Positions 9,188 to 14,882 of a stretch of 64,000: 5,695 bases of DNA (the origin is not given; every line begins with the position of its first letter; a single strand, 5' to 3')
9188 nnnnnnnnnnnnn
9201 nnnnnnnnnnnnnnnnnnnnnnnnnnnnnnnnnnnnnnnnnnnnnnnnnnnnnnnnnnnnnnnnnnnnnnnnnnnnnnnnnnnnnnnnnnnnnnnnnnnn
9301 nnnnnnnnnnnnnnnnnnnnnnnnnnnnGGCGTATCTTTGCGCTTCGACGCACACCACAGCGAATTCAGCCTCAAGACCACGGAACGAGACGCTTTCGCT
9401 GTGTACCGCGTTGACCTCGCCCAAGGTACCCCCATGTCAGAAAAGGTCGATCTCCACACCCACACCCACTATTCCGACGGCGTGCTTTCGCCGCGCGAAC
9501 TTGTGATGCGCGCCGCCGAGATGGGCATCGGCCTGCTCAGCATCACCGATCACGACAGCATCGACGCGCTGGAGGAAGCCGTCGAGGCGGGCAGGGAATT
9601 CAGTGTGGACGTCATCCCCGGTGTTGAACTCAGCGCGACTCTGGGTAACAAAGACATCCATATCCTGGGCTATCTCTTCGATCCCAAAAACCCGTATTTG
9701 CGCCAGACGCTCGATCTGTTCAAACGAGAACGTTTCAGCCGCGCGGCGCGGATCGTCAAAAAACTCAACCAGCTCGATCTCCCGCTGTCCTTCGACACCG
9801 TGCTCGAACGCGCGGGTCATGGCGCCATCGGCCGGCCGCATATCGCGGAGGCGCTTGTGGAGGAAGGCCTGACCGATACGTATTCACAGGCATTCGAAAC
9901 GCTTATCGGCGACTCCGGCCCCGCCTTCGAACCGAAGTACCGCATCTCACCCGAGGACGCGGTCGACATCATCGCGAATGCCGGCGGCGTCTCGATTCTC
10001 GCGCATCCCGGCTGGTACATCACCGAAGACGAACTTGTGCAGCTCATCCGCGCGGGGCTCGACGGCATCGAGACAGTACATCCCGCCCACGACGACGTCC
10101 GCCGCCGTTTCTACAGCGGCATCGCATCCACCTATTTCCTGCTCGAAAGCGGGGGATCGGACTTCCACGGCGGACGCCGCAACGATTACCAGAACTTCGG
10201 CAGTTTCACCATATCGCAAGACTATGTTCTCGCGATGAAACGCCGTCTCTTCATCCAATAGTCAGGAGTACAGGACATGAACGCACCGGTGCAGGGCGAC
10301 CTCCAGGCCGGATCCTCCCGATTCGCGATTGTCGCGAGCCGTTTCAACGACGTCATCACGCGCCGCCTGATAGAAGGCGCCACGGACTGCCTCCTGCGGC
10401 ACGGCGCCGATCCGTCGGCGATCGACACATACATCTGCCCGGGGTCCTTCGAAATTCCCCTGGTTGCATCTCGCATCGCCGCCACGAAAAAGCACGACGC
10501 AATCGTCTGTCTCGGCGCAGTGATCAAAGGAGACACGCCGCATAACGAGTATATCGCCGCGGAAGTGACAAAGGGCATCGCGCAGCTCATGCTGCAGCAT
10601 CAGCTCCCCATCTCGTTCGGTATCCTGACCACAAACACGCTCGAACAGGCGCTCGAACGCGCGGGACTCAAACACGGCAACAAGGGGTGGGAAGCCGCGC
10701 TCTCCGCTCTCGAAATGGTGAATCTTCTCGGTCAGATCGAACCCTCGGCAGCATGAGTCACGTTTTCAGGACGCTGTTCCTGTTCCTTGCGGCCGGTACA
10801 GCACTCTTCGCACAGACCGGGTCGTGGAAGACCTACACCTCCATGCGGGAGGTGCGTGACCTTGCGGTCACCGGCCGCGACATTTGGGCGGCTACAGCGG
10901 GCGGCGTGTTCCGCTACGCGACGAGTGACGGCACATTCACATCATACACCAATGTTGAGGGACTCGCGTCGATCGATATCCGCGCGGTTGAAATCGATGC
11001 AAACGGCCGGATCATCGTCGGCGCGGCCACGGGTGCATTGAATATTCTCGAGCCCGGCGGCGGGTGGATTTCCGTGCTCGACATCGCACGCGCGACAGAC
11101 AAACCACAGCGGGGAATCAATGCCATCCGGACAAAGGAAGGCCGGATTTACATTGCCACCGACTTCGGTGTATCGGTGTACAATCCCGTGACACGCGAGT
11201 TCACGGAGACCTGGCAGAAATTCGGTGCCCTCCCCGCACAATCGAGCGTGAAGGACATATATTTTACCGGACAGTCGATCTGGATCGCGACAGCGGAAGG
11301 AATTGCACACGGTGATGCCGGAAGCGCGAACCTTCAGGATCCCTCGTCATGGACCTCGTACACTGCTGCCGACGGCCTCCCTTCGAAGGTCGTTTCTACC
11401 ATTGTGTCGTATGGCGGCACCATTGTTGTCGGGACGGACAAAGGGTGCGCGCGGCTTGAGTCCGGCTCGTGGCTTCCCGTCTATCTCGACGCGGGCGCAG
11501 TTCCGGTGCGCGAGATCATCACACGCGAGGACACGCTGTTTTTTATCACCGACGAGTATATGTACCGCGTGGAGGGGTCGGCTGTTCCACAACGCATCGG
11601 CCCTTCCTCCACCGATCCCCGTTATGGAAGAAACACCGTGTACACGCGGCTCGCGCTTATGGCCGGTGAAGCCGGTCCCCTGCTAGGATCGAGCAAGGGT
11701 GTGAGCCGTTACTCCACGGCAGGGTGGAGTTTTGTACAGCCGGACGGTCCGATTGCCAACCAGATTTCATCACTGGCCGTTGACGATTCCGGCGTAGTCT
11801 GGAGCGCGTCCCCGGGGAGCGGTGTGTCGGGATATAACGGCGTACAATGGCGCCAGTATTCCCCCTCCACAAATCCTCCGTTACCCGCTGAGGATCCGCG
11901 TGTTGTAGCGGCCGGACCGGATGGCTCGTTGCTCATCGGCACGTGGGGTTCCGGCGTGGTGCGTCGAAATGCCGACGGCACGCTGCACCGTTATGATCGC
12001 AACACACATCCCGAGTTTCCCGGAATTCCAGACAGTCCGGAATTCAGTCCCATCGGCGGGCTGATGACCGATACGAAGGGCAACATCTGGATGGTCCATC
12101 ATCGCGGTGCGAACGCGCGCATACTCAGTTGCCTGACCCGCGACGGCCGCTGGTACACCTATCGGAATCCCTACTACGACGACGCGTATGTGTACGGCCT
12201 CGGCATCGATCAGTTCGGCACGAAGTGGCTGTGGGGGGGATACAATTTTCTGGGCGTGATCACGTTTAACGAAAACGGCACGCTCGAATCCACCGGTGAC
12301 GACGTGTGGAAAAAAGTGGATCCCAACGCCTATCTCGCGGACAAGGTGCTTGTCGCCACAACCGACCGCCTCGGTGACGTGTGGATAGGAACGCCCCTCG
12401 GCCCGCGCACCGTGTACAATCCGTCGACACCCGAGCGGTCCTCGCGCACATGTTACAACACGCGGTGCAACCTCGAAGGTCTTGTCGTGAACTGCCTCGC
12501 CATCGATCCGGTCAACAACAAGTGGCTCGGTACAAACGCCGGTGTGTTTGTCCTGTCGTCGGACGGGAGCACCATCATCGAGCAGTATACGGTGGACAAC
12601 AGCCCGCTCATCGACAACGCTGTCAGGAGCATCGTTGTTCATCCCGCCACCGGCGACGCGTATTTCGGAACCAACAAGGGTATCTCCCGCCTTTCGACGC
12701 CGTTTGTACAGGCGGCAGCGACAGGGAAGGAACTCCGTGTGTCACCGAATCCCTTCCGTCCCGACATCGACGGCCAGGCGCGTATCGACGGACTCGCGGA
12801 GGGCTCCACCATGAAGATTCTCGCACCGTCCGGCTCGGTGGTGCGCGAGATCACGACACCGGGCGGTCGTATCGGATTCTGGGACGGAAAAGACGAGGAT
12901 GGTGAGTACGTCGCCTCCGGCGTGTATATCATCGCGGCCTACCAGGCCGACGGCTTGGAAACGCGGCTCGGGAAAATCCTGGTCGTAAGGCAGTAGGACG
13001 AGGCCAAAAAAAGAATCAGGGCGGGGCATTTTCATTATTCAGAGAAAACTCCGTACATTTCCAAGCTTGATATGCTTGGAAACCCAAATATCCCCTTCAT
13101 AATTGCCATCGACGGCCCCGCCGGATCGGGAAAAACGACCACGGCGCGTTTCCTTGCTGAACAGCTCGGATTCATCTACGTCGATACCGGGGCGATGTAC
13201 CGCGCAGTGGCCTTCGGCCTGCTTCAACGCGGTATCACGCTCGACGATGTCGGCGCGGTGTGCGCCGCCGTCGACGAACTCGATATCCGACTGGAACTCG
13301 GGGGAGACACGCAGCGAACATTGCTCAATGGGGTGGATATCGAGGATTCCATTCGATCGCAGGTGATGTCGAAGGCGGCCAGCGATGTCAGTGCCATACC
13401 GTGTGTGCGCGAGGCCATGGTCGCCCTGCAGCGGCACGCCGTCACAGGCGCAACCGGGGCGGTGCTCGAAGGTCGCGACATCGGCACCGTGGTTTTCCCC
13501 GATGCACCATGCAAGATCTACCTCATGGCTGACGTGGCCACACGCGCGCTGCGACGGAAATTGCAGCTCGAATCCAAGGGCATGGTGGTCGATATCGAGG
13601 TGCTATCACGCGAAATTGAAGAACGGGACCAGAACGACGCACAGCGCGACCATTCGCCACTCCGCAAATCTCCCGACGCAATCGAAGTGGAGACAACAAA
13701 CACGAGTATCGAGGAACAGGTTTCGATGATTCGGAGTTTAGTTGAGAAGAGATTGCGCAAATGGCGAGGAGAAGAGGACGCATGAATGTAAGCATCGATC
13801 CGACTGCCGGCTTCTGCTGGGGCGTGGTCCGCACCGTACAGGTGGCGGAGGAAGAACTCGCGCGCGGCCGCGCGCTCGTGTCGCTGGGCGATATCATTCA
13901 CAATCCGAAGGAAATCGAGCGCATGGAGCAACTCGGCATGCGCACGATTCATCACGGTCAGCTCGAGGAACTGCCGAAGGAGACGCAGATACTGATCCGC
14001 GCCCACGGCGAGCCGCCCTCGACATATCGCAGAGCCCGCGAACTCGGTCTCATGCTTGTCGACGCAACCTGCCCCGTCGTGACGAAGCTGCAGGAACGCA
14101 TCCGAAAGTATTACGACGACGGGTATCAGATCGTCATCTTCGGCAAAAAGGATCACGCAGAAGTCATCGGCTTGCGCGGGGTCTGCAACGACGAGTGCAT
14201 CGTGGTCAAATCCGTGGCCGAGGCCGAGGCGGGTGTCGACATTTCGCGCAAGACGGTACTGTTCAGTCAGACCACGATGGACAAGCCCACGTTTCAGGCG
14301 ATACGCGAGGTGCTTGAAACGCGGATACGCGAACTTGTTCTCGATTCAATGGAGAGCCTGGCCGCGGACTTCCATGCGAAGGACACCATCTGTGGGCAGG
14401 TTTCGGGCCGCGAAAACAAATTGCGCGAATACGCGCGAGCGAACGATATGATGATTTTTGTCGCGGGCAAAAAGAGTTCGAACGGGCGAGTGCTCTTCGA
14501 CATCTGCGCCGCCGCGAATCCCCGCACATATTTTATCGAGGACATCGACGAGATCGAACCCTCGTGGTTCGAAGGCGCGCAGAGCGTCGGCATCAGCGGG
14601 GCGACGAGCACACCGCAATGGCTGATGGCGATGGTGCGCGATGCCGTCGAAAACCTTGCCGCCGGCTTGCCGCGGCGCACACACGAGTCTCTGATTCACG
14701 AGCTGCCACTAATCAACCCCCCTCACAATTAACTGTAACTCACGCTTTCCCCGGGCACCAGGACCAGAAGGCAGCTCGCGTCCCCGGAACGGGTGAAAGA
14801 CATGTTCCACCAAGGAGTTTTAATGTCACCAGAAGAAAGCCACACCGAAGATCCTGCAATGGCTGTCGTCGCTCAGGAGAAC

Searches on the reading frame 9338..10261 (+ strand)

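Call 75: search_protein_families(library=ncbifam, proteins=[window:9338-10261:+], max_evalue=0.0001)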
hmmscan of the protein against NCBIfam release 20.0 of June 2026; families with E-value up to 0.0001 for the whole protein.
window:9338-10261:+ (307 aa): 12 families
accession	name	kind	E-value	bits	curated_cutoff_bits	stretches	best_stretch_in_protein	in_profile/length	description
NF041577.1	nside_bi_sphtase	equivalog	7.7e-54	182.7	400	1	36-282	3-255/276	3',5'-nucleoside bisphosphate phosphatase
NF047791.1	RNaseRnm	equivalog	1.2e-50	172.3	375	1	37-278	3-251/275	RNase RNM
NF041661.1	Cycl_ph_dihydrol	equivalog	1.3e-29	103.4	500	1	38-278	1-245/259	phosphoribosyl 1,2-cyclic phosphate 1,2-diphosphodiesterase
NF004981.0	PRK06361.1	equivalog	4.9e-11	42.4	117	1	37-99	2-72/217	histidinol phosphate phosphatase domain-containing protein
NF045780.1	TrlF_fam_ATP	equivalog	2.1e-10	40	350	1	36-118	7-100/944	TrlF family AAA-like ATPase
NF038032.1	CehA_McbA_metalo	domain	1.3e-09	37.9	80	1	37-103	5-72/315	CehA/McbA family metallohydrolase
NF001688.0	PRK00448.1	equivalog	6.4e-08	30.6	873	1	34-101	336-405/1445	PolC-type DNA polymerase III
TIGR01405.1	polC_Gram_pos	equivalog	8.3e-07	27.1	1043.45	1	34-100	102-170/1211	DNA polymerase III subunit alpha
NF004225.0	PRK05672.1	subfamily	4.8e-06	24.9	939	1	37-109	7-82/1047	error-prone DNA polymerase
NF006251.0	PRK08392.1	equivalog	1.1e-05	25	212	1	37-73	2-38/216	hypothetical protein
NF005928.0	PRK07945.1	equivalog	4.2e-05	23.1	250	1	34-73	97-136/337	PHP domain-containing protein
NF006375.0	PRK08609.1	equivalog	9.9e-05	21.1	426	0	36-74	336-374/571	DNA polymerase/3'-5' exonuclease PolX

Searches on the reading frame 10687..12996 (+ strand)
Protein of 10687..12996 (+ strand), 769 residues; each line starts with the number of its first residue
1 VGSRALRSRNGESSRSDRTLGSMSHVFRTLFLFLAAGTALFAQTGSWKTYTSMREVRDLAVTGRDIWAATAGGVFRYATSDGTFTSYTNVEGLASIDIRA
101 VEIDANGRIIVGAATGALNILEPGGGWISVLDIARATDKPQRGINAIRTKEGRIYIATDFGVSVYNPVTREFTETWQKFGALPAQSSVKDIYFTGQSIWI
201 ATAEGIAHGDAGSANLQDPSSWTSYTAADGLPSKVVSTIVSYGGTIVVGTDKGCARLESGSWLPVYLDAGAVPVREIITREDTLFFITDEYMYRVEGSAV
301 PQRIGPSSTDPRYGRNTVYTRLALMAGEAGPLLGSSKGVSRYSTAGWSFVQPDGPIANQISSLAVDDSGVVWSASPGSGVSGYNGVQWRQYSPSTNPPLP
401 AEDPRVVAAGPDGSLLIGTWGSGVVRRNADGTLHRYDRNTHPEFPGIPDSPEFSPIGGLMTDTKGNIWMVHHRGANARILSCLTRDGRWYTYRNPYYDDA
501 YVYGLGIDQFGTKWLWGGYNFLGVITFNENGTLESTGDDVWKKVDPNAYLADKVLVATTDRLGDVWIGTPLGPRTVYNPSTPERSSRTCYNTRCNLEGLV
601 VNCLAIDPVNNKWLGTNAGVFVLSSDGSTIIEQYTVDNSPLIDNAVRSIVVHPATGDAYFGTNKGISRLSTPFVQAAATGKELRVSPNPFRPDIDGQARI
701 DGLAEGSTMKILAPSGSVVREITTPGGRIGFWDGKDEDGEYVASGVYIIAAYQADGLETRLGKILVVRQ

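Call 74: search_protein_families(library=pfam, proteins=[window:10687-12996:+], max_evalue=0.00001)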
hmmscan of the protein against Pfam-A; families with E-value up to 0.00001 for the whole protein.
window:10687-12996:+ (769 aa): 2 families
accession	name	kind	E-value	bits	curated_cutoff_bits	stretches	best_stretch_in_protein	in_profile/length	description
PF21544.3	PorZ_N_b_propeller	-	3.4e-16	60.3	27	1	66-223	1-154/154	TSS9, PorZ, N-terminal beta-propeller domain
PF07494.17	Reg_prop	-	4.9e-13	48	20.4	0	356-375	3-22/24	Two component regulator propeller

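Call 75: search_protein_families(library=ncbifam, proteins=[window:10687-12996:+], max_evalue=0.0001)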
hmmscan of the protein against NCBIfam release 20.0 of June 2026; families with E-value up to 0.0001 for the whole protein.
window:10687-12996:+ (769 aa): 1 family
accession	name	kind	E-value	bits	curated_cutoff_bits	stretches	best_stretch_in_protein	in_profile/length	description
NF052228.1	T9SS_PorZ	equivalog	8.5e-100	335.3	260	1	25-768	3-757/757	type IX secretion system anionic LPS delivery protein PorZ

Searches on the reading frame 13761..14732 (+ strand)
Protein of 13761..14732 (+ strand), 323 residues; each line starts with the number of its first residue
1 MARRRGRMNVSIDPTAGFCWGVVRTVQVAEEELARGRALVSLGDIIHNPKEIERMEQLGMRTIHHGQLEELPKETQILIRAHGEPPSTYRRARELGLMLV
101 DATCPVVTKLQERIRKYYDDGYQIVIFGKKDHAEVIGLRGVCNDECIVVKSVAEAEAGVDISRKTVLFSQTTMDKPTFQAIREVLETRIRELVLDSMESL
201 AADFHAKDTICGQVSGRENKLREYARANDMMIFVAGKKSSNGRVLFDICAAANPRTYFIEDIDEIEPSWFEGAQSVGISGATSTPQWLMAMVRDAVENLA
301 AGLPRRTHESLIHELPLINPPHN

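Call 75: search_protein_families(library=ncbifam, proteins=[window:13761-14732:+], max_evalue=0.0001)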
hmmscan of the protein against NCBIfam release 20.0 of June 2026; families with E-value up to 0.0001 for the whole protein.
window:13761-14732:+ (323 aa): 8 families
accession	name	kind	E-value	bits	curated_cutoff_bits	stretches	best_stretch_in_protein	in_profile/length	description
NF002187.0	PRK01045.1-1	equivalog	1.1e-103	346.2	276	1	8-299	1-278/282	4-hydroxy-3-methylbut-2-enyl diphosphate reductase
NF000907.0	PRK00087.1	equivalog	8.5e-76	255.5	624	1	8-300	1-279/671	bifunctional 4-hydroxy-3-methylbut-2-enyl diphosphate reductase/30S ribosomal protein S1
TIGR00216.1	ispH_lytB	equivalog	4e-72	242.8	187.85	1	15-298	7-281/282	4-hydroxy-3-methylbut-2-enyl diphosphate reductase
NF009024.0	PRK12360.1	equivalog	8.2e-68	228.8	387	1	8-298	1-280/281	4-hydroxy-3-methylbut-2-enyl diphosphate reductase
NF002190.0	PRK01045.1-4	subfamily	1.1e-43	149.4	389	1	7-297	6-290/321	4-hydroxy-3-methylbut-2-enyl diphosphate reductase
NF002189.0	PRK01045.1-3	equivalog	1e-42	146.2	444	1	10-298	16-295/326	4-hydroxy-3-methylbut-2-enyl diphosphate reductase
NF002188.0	PRK01045.1-2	equivalog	7.5e-40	136.9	420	1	10-302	3-287/315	4-hydroxy-3-methylbut-2-enyl diphosphate reductase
NF009911.0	PRK13371.1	equivalog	1.1e-33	116.9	440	2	4-157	51-209/405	4-hydroxy-3-methylbut-2-enyl diphosphate reductase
